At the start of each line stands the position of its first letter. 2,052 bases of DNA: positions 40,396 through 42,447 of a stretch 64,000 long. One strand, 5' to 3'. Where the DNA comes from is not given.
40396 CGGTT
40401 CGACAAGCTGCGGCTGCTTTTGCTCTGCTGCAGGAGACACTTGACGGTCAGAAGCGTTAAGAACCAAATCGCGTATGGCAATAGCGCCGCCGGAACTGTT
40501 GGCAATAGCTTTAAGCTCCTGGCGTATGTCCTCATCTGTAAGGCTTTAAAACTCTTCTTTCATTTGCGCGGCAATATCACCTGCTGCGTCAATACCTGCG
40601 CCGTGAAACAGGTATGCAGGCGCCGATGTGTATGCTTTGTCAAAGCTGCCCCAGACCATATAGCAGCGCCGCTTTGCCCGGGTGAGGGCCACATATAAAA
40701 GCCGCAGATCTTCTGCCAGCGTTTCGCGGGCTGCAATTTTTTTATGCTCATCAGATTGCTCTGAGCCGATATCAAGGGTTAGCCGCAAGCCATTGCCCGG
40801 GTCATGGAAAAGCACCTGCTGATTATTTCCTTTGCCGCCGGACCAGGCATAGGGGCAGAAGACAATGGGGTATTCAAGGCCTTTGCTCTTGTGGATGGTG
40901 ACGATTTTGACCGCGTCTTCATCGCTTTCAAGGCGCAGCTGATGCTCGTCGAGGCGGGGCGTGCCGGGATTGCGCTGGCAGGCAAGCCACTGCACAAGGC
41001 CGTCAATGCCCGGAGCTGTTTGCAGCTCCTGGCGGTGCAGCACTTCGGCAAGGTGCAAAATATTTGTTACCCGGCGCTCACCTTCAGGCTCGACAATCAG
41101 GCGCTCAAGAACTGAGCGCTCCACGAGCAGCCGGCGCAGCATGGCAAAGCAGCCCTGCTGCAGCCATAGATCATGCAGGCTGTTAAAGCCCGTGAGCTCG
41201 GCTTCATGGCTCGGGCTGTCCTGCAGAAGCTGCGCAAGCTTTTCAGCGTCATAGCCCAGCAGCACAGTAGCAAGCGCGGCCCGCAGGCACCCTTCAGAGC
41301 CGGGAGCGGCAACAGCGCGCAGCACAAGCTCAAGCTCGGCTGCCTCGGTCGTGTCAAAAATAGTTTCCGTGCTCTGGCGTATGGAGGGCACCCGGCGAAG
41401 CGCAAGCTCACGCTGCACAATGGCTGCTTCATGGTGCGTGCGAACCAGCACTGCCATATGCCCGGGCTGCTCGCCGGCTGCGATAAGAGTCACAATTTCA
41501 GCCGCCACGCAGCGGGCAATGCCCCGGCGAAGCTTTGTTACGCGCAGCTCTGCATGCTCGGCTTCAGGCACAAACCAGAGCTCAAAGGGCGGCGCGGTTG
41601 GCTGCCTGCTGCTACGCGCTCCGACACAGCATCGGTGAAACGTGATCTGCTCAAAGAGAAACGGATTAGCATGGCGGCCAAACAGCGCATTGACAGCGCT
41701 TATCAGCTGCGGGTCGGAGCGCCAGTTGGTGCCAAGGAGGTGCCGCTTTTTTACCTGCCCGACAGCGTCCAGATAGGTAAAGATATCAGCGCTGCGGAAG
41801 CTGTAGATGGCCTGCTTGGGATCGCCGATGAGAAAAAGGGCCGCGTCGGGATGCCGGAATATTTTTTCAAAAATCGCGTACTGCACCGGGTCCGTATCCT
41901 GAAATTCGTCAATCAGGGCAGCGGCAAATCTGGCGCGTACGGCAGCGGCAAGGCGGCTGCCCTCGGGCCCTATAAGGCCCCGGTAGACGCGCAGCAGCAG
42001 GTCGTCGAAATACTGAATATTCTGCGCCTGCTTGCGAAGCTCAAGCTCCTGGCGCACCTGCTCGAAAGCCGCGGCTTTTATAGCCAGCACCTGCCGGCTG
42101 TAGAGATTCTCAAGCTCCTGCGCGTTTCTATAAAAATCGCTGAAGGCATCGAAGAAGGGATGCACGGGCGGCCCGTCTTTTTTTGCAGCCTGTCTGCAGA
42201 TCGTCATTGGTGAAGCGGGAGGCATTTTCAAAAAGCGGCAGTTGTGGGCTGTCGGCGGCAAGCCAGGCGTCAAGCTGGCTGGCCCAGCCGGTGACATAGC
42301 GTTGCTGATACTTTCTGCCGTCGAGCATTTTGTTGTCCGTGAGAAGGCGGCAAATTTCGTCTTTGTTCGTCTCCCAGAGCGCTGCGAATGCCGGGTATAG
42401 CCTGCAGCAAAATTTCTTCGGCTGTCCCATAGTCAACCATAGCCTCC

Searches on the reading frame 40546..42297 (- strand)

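Call 65: search_protein_families(library=pfam, proteins=[window:40546-42297:-], max_evalue=0.00001)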
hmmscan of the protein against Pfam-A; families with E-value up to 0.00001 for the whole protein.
window:40546-42297:- (583 aa): 4 families
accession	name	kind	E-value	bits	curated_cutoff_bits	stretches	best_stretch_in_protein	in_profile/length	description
PF00580.27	UvrD-helicase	-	1.8e-26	93.9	23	1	72-178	163-266/271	UvrD/REP helicase N-terminal domain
PF13361.12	UvrD_C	-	1.8e-22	80.7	25.6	1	449-549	273-347/350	UvrD-like helicase C-terminal domain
PF13538.12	UvrD_C_2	-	3.6e-12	46.4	27.4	0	465-487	4-28/52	UvrD-like helicase C-terminal domain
PF13245.12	AAA_19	-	5.3e-06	27.1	25.1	0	125-168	92-134/134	AAA domain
